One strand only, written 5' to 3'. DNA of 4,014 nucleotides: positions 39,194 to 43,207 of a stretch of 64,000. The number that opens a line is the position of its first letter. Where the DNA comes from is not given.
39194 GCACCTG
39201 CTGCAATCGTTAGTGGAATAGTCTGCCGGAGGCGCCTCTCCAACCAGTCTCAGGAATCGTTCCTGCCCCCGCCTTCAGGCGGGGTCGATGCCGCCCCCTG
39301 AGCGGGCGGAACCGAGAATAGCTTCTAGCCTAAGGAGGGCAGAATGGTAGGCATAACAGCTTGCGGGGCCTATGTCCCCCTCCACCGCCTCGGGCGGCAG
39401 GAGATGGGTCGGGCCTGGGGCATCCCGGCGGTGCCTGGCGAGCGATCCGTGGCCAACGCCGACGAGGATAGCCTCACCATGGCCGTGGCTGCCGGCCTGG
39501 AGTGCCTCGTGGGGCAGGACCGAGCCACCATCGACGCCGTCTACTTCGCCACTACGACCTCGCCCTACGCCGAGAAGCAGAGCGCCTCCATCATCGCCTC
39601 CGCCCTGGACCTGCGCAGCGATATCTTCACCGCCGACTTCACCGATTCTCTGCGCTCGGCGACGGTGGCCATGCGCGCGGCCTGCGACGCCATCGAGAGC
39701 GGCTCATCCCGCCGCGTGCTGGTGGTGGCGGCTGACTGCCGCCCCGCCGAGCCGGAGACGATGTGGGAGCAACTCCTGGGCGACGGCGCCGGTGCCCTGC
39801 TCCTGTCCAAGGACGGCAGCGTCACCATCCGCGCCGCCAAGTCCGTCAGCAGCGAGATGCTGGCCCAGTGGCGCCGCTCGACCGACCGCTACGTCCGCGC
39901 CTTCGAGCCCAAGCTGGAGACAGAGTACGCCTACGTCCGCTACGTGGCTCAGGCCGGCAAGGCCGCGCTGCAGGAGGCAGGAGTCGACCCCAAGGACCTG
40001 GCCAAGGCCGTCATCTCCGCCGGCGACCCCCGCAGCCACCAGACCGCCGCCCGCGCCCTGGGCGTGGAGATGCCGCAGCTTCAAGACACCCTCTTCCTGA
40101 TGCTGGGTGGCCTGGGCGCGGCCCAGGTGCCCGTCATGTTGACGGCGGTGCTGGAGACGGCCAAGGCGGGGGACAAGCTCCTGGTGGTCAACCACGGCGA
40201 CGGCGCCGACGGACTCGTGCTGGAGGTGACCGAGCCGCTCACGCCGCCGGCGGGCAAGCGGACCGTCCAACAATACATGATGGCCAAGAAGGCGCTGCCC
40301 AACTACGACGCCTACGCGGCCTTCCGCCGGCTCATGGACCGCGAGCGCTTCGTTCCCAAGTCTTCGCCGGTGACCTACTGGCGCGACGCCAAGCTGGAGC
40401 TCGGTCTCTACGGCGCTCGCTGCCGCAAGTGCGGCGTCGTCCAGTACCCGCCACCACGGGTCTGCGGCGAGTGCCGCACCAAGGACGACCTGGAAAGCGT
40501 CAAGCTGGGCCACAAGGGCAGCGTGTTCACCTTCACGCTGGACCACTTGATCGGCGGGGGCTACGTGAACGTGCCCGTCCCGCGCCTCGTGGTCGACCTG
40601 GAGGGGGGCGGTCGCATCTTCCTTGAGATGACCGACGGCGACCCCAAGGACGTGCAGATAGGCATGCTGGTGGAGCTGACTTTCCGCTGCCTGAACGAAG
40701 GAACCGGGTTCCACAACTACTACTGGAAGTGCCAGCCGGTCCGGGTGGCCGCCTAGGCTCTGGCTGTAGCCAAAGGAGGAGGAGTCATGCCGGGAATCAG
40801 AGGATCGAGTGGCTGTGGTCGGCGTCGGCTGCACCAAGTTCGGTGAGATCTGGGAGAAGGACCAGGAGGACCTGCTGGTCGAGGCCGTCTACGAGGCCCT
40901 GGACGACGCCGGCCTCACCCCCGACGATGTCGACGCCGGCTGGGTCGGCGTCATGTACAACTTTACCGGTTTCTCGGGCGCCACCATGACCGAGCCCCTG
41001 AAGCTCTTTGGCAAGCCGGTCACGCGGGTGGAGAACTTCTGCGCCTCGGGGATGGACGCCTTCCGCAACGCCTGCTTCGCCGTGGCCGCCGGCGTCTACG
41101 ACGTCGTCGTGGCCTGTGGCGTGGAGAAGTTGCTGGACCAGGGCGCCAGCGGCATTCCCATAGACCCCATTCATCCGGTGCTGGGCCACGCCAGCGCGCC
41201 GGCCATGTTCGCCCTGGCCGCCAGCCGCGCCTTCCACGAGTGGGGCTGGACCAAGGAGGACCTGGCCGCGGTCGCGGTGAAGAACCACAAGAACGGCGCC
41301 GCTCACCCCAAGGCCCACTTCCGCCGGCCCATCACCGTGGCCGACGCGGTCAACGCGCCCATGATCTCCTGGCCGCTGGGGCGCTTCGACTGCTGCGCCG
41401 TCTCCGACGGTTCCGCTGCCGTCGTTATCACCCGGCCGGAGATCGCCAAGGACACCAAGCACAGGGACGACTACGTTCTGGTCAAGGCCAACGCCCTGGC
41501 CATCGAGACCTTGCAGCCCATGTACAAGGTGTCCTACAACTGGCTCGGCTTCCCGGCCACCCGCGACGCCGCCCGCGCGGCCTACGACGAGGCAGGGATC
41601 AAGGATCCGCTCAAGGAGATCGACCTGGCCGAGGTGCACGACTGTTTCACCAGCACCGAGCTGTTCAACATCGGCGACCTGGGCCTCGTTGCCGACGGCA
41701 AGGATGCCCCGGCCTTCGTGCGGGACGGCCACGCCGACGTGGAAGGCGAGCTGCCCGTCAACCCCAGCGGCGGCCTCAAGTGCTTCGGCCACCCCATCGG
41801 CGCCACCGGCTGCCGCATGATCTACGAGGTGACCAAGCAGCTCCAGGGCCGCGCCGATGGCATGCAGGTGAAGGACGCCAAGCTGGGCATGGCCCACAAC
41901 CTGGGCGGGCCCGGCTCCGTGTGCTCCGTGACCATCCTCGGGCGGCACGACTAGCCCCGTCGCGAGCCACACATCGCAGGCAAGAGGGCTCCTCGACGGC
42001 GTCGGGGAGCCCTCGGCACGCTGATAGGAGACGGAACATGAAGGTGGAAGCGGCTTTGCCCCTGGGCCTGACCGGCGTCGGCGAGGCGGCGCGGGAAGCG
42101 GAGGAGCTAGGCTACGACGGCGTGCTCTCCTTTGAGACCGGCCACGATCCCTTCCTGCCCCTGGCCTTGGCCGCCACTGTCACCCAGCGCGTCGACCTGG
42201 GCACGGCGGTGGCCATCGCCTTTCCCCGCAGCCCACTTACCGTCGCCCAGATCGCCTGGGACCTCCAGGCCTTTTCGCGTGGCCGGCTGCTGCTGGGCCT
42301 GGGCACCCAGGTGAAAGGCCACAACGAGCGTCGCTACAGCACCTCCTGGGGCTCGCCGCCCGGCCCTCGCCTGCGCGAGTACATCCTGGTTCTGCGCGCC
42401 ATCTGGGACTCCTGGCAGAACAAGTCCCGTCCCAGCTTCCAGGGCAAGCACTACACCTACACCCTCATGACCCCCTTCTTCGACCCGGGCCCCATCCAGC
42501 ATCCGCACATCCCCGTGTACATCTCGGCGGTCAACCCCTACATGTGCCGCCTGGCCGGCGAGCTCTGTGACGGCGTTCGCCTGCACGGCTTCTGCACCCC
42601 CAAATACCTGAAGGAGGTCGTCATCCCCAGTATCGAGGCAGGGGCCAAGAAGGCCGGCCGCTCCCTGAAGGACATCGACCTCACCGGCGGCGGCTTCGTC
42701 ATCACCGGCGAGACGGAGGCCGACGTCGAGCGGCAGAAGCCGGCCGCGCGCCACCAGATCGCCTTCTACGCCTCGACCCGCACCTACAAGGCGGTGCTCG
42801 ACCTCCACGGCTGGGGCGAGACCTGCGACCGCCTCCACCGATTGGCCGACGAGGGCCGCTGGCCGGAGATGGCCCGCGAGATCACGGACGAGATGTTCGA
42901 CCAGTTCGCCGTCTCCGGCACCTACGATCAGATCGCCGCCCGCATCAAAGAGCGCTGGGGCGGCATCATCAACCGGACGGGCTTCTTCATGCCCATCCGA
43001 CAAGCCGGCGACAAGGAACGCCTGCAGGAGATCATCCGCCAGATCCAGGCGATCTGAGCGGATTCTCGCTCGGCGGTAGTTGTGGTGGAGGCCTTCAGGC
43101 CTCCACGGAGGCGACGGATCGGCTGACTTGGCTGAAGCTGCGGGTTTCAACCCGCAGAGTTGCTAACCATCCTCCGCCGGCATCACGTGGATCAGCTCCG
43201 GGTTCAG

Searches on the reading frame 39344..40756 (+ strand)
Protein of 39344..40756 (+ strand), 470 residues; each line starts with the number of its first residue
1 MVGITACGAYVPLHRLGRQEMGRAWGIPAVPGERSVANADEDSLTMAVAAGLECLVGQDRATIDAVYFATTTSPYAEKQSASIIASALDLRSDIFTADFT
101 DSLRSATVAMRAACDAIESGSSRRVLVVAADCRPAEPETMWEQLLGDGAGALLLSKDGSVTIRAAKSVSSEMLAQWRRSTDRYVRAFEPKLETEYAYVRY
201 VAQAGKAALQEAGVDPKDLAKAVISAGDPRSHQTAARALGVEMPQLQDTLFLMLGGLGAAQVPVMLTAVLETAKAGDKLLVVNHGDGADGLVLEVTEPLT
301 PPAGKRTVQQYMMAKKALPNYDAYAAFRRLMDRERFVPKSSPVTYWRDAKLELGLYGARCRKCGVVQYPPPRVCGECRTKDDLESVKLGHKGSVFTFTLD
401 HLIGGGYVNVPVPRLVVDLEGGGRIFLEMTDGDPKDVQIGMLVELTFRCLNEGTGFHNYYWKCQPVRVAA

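Call 62: search_protein_families(library=pfam, proteins=[window:39344-40756:+], max_evalue=0.00001)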
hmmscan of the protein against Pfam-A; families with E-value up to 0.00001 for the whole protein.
window:39344-40756:+ (470 aa): 3 families
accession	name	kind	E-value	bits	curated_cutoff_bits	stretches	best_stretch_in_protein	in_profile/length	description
PF08545.16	ACP_syn_III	-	2e-09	37.7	24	1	98-161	2-68/80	3-Oxoacyl-[acyl-carrier-protein (ACP)] synthase III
PF01796.24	OB_ChsH2_C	-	3e-09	37.1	27.1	1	386-448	2-65/65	ChsH2, C-terminal OB-fold domain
PF12172.15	zf-ChsH2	-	1.1e-07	32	23.2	1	347-380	1-34/37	ChsH2, rubredoxin-like zinc ribbon domain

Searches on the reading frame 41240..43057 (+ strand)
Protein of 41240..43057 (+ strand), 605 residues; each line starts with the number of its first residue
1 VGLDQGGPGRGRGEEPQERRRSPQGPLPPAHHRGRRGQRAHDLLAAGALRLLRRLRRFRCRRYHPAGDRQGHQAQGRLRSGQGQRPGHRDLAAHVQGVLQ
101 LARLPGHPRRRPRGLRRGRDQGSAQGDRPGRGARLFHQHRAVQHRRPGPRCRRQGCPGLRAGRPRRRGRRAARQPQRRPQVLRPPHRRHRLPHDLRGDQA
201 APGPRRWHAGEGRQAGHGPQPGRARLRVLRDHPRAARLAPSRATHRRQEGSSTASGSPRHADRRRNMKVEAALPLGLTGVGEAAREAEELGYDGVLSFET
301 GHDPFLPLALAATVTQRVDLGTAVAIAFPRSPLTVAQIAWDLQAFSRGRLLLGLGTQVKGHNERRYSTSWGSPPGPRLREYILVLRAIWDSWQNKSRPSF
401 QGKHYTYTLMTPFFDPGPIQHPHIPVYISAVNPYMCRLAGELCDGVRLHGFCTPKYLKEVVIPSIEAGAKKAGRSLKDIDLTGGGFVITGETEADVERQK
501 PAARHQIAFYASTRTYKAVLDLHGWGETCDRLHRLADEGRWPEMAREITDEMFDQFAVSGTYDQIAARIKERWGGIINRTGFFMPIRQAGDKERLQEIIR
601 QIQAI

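Call 62: search_protein_families(library=pfam, proteins=[window:41240-43057:+], max_evalue=0.00001)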
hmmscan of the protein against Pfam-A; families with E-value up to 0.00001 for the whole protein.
window:41240-43057:+ (605 aa): 1 family
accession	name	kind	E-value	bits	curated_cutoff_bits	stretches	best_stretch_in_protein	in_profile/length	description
PF00296.26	Bac_luciferase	-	4.8e-69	233.5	27.9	1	277-571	22-306/314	Luciferase-like monooxygenase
